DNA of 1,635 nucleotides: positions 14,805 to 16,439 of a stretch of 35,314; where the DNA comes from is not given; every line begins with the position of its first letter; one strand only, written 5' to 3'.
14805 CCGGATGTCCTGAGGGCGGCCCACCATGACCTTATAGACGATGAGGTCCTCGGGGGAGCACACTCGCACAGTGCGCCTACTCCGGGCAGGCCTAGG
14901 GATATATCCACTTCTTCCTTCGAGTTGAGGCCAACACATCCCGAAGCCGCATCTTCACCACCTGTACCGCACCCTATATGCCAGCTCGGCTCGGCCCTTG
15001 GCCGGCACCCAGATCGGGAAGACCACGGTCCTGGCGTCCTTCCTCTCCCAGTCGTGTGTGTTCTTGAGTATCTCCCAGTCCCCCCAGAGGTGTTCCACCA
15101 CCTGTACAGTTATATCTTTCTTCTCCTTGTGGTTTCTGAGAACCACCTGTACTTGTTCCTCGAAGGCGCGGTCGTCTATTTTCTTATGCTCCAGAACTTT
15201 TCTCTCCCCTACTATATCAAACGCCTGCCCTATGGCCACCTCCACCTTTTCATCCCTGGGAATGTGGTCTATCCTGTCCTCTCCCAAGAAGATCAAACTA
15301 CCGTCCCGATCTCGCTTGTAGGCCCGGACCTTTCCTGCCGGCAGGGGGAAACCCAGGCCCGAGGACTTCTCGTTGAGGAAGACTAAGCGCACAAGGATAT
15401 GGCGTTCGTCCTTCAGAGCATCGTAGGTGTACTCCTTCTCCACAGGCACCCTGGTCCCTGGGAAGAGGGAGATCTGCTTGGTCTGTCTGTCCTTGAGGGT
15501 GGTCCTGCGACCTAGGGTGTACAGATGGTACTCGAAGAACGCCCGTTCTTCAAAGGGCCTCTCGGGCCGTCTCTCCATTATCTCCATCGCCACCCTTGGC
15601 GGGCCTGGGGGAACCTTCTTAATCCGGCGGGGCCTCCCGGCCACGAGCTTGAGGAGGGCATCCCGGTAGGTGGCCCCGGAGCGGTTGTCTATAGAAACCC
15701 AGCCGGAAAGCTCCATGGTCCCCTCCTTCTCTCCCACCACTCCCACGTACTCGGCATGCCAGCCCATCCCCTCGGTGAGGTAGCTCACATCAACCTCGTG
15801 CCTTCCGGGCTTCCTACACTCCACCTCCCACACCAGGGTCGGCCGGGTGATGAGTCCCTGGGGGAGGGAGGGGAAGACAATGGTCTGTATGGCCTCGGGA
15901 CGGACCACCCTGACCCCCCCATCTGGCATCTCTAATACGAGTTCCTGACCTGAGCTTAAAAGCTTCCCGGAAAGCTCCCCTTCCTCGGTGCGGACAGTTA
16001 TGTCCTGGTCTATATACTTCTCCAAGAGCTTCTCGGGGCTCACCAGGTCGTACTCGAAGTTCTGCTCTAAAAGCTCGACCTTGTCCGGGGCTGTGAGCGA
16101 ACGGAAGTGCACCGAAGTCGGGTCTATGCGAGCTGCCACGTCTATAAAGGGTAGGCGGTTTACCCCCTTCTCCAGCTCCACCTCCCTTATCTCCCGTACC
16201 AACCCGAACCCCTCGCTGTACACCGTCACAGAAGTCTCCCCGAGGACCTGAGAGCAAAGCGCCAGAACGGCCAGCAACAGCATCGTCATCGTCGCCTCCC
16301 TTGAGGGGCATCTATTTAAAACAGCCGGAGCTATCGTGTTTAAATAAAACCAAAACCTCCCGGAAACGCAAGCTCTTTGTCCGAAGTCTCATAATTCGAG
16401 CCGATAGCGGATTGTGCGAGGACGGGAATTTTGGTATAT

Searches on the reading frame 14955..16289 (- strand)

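Call 3: search_protein_families(library=pfam, proteins=[window:14955-16289:-])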
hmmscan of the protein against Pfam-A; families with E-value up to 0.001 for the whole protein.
window:14955-16289:- (444 aa): 1 family
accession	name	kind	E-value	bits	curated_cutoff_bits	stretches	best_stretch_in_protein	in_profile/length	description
PF13598.12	DUF4139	-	4.4e-08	33.5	31.8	1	166-400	1-152/205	Domain of unknown function (DUF4139)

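Call 4: search_protein_families(library=ncbifam, proteins=[window:14955-16289:-])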
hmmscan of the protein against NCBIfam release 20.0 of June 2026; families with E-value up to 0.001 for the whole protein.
window:14955-16289:- (444 aa): 1 family
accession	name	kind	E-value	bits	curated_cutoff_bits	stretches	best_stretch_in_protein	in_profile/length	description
TIGR02231.1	TIGR02231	subfamily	6.1e-09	35.1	112.6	0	152-227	181-256/524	mucoidy inhibitor MuiA family protein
